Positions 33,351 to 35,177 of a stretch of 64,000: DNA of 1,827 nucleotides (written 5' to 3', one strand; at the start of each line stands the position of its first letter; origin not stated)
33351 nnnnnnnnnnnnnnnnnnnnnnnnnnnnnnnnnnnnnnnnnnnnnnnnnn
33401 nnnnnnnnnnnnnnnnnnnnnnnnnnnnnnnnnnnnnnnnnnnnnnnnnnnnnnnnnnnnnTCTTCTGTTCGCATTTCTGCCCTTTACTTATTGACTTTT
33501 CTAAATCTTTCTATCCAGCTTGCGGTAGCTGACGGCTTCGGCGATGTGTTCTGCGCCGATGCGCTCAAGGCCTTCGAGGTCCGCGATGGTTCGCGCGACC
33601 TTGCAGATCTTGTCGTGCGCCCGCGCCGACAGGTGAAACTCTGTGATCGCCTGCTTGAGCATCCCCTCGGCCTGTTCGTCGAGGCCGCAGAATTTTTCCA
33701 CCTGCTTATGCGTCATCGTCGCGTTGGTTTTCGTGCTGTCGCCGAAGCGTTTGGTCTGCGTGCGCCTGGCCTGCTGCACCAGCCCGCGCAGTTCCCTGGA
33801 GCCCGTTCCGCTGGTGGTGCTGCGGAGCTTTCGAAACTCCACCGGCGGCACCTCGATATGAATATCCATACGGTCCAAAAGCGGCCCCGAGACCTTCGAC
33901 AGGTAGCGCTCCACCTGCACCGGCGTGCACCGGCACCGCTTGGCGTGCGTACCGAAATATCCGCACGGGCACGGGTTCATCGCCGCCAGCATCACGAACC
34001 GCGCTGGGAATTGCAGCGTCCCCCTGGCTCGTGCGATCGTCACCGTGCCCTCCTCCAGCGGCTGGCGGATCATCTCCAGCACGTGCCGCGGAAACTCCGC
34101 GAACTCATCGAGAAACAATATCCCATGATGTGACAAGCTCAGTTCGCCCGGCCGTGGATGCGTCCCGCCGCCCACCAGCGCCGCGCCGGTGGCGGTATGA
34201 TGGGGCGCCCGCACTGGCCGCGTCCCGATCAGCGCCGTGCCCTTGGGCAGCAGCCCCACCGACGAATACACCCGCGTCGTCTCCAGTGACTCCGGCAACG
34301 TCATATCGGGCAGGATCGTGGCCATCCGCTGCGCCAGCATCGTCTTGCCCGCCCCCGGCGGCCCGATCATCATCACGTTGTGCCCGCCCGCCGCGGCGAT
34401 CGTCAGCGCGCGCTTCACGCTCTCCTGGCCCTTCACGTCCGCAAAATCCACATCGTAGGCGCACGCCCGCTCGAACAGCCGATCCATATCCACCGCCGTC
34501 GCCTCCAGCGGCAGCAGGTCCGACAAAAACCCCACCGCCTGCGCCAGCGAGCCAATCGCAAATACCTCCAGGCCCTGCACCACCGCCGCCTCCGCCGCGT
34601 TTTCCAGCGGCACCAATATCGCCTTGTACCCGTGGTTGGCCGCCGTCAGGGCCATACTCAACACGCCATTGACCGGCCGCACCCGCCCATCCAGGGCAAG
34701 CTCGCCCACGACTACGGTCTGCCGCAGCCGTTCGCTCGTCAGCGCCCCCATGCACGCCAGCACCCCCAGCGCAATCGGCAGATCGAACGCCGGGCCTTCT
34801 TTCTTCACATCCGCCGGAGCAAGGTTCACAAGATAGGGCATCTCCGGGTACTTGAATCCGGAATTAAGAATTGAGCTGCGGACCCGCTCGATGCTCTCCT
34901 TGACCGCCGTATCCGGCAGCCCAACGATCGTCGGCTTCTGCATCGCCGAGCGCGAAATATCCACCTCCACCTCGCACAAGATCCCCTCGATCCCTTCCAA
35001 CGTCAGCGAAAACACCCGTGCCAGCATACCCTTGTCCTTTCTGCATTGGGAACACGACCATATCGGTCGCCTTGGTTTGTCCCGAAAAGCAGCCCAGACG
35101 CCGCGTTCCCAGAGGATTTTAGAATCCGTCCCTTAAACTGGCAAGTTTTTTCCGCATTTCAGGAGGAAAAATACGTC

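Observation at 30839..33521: Low-GC two-gene defence islet (GmrSD-type nuclease plus MM3350/pRiA4b-ORF3 protein) bracketed by 24-bp direct repeats that duplicate the 3' end of comM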

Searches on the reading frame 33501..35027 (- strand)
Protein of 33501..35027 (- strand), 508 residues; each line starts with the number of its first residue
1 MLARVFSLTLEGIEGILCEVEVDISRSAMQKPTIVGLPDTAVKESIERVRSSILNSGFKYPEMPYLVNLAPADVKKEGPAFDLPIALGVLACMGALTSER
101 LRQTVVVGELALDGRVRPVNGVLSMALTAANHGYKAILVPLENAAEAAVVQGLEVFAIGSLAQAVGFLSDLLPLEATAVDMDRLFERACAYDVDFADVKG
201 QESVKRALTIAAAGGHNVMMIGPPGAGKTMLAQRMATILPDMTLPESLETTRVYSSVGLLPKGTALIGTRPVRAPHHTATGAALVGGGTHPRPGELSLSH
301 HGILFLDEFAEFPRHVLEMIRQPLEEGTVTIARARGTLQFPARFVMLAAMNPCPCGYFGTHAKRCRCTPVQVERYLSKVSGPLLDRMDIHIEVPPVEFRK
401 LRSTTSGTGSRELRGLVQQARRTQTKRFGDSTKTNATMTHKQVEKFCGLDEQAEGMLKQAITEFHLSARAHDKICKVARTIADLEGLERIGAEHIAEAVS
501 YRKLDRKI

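Call 4: search_protein_families(library=pfam, proteins=[window:33501-35027:-], max_evalue=0.01)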
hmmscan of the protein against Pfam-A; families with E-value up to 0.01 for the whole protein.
window:33501-35027:- (508 aa): 17 families
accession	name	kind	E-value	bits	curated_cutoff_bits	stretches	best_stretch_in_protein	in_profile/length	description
PF01078.27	Mg_chelatase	-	1.9e-90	302.3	20.3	1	194-399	1-205/207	Magnesium chelatase, subunit ChlI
PF13541.12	ChlI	-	3.6e-43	146.8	27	1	20-143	1-121/121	Subunit ChlI of Mg-chelatase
PF13335.12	Mg_chelatase_C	-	6.6e-30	104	26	1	409-502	3-94/94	Magnesium chelatase, subunit ChlI C-terminal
PF07728.20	AAA_5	-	1.9e-10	41.3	22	1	217-354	1-125/139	AAA domain (dynein-related subfamily)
PF00493.29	MCM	-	5.5e-10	39.2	23.3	1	211-356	53-177/224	MCM P-loop domain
PF05362.19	Lon_C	-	9.7e-07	29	21.1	1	73-146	104-175/205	Lon protease (S16) C-terminal proteolytic domain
PF00158.32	Sigma54_activat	-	5e-06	26.7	20.2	0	287-340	80-133/168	Sigma-54 interaction domain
PF05496.18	RuvB_N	-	4.7e-05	23.6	27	0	195-237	6-55/159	Holliday junction DNA helicase RuvB P-loop domain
PF20030.5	bpMoxR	-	0.0012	18.3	27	1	200-239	16-55/205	MoxR domain in the MoxR-vWA-beta-propeller ternary systems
PF13671.12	AAA_33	-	0.0014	19.4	27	1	218-252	2-36/143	AAA domain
PF00004.35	AAA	-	0.0018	19.2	21.2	0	218-239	1-22/131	ATPase family associated with various cellular activities (AAA)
PF01695.23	IstB_IS21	-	0.0019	18.2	24.1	1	180-236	54-113/238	IstB-like ATP binding protein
PF07726.17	AAA_3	-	0.0044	17.4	27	0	218-353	2-113/131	ATPase family associated with various cellular activities (AAA)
PF13401.12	AAA_22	-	0.0046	17.7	27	0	218-321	8-105/130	AAA domain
PF05729.18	NACHT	-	0.0056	17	26.7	0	218-245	3-30/167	NACHT domain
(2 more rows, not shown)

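Call 8: search_protein_families(library=ncbifam, proteins=[window:33501-35027:-], max_evalue=0.01)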
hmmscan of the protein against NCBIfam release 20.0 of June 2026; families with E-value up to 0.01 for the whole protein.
window:33501-35027:- (508 aa): 23 families
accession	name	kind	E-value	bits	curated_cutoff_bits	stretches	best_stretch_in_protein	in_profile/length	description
TIGR00368.1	TIGR00368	hypoth_equivalog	1.5e-175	584.6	362.4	1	5-502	1-499/499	YifB family Mg chelatase-like AAA ATPase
NF007365.0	PRK09862.1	equivalog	2.4e-126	422.3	530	1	8-507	9-497/506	YifB family Mg chelatase-like AAA ATPase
TIGR02902.1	spore_lonB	equivalog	7.4e-14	51.2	723.3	2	42-164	405-526/531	ATP-dependent protease LonB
TIGR00764.1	lon_rel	equivalog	5.5e-12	45.1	516.6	1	197-246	19-68/608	ATP-dependent protease LonB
TIGR02442.1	Cob-chelat-sub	hypoth_equivalog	1.1e-11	44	779.45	1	282-352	109-179/641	putative cobaltochelatase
TIGR02903.1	spore_lon_C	equivalog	7.2e-11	41.3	678.8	1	89-160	533-606/615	Lon family ATP-dependent protease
TIGR00416.1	sms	equivalog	9.3e-09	34.5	403.05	1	9-165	303-454/454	DNA repair protein RadA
TIGR02031.1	BchD-ChlD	equivalog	5e-07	28.8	499.55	1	202-352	1-143/608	magnesium chelatase ATPase subunit D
TIGR02030.1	BchI-ChlI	equivalog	6.6e-07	28.8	466.95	1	283-352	114-183/337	magnesium chelatase ATPase subunit I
NF038308.1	RNA_repair_RtcR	equivalog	6.6e-07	28.5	650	1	287-329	265-307/530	RNA repair transcriptional activator RtcR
TIGR00763.1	lon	equivalog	2.1e-06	26.5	608.05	1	76-146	699-767/795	endopeptidase La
TIGR02653.1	Lon_rel_chp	hypoth_equivalog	1.2e-05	23.9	628.25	1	55-152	555-650/675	protease Lon-related BREX system protein BrxL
NF008053.0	PRK10787.1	equivalog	3.2e-05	22.2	891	1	73-145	672-742/784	endopeptidase La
NF000868.0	PRK00080.1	equivalog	5.5e-05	22.2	282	0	195-237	24-73/330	Holliday junction branch migration DNA helicase RuvB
TIGR00635.1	ruvB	equivalog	0.00011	21.3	299.05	1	195-238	3-53/305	Holliday junction branch migration DNA helicase RuvB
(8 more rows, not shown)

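Call 11: find_related_loci(query=window:33504-35027:-, collection=genome_contigs, flank=10000)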
Query window:33504-35027:- (508 aa) in genome_contigs; peptide patterns used: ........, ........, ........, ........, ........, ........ (x = any residue, [..] = any of these).
600 stretches matched a pattern (row limit reached: there are more); 572 encode a relative of the query (tblastn E <= 1e-3); the best 80 are kept; 80 distinct loci.
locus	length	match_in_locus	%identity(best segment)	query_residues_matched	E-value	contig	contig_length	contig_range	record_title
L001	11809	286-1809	83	1-508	0e+0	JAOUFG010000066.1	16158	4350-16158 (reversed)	MAG: Phycisphaerae bacterium isolate 4_1_July_SF_Bin34 4_1_July_SF_Bin34_scaffold_1545_c1, whole genome shotgun sequence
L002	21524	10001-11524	79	1-508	0e+0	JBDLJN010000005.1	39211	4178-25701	MAG: Planctomycetota bacterium isolate MAG098 MAG098_5, whole genome shotgun sequence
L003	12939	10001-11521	77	1-506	0e+0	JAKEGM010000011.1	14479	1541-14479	MAG: Planctomycetales bacterium isolate PMV_4.61 PMV_4.61.k101_150187, whole genome shotgun sequence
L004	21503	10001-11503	74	1-501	0e+0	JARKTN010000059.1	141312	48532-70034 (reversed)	MAG: Anaerohalosphaeraceae bacterium isolate Seed_metabat.19 k141_127485, whole genome shotgun sequence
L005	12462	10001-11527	73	1-508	0e+0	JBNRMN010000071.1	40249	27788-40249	MAG: Anaerohalosphaeraceae bacterium isolate UACH.ghe k127_617099, whole genome shotgun sequence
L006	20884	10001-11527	73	1-508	0e+0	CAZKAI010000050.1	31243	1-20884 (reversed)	MAG TPA_asm: uncultured Pirellulales bacterium isolate binchicken_co117_24 genome assembly, contig: NODE_2782_length_312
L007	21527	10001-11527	72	1-508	0e+0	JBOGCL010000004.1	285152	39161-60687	Anaerohalosphaeraceae bacterium U12dextr 4, whole genome shotgun sequence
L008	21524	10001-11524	74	1-508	0e+0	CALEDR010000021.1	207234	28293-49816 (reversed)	MAG: uncultured Phycisphaerae bacterium isolate N1_Bin_MAXBIN__136_1 genome assembly, contig: c_000003873685, whole geno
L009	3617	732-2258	71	1-508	0e+0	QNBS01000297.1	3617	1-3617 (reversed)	MAG: Planctomycetota bacterium isolate B28_G16 B28_Guay16_scaffold_32572, whole genome shotgun sequence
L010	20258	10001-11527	72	1-508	0e+0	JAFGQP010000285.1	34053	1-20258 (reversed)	MAG: Sedimentisphaerales bacterium isolate Zod_Metabat.769 k87_5843086, whole genome shotgun sequence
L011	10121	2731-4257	72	1-508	0e+0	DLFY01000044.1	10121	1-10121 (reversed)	MAG TPA_asm: Phycisphaerales bacterium UBA7708 UBA7708_contig_10935, whole genome shotgun sequence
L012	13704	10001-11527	72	1-508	0e+0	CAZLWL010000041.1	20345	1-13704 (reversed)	MAG TPA_asm: uncultured Pirellulales bacterium isolate SRP068000_co1_351 genome assembly, contig: NODE_3599_length_20345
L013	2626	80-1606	72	1-508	0e+0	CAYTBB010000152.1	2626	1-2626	MAG TPA_asm: uncultured Dehalococcoidales bacterium isolate SRP068000_co3_435 genome assembly, contig: NODE_102219_lengt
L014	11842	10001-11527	71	1-508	0e+0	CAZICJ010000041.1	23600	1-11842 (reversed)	MAG TPA_asm: uncultured Pirellulales bacterium isolate binchicken_co58_155 genome assembly, contig: NODE_1726_length_236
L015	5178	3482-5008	71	1-508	0e+0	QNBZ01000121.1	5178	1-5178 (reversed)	MAG: Planctomycetota bacterium isolate B140_G9 B140_Guay9_scaffold_30593, whole genome shotgun sequence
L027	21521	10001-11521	69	1-506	0e+0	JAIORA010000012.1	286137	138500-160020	MAG: Anaerohalosphaeraceae bacterium isolate SMBSF06 20071_Bin_3_contigs_1_c_000000000006, whole genome shotgun sequence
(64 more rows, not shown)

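Call 13: find_encoding_contigs(protein=window:33501-35027:-, flank=10000, max_places=10)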
Protein window:33501-35027:- (508 aa): no gene with exactly this product is on record in the collection.

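Call 53: search_protein_families(library=pfam, proteins=[L005:11591-11836:+, L005:11817-12077:+, L027:11653-13020:+, L027:13025-14434:+, L027:14477-15415:-], max_evalue=0.001)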
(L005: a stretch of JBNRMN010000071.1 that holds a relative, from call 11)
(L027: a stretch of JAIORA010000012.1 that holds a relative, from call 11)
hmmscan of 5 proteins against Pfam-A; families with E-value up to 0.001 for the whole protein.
L005:11591-11836:+ (81 aa): 1 family
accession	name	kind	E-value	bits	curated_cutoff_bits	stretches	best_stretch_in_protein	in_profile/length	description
PF13711.11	DUF4160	-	1.9e-16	60.4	23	1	9-76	1-65/65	Domain of unknown function (DUF4160)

L005:11817-12077:+ (86 aa): 1 family
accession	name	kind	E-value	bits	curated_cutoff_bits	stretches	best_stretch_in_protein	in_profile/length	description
PF10387.14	DUF2442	-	1.9e-23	82.9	23.9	1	11-77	2-69/72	Protein of unknown function (DUF2442)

L027:11653-13020:+ (455 aa): 2 families
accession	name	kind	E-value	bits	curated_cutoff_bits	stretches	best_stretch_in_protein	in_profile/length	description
PF00675.25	Peptidase_M16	-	3.3e-25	89.1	22.3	1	40-155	2-117/149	Insulinase (Peptidase family M16)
PF05193.26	Peptidase_M16_C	-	6.3e-21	75.5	23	1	193-368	1-179/181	Peptidase M16 inactive domain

L027:13025-14434:+ (469 aa): 2 families
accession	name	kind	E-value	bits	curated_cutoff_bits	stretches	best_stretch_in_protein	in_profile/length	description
PF05193.26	Peptidase_M16_C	-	3e-37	128.7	23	1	200-376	2-179/181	Peptidase M16 inactive domain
PF00675.25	Peptidase_M16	-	5.5e-16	59.2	22.3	1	56-157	10-111/149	Insulinase (Peptidase family M16)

L027:14477-15415:- (312 aa): 1 family
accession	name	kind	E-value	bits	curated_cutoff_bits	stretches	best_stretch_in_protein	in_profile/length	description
PF04041.19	Glyco_hydro_130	-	3.7e-59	200.7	26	1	21-306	29-318/320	beta-1,4-mannooligosaccharide phosphorylase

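Call 89: find_related_loci(query=window:33504-35027:-, collection=viral_contigs, flank=10000)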
Query window:33504-35027:- (508 aa) in viral_contigs; peptide patterns used: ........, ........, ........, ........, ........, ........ (x = any residue, [..] = any of these).
3 stretches matched a pattern, but none encodes a relative of the query by tblastn (E <= 1e-3).
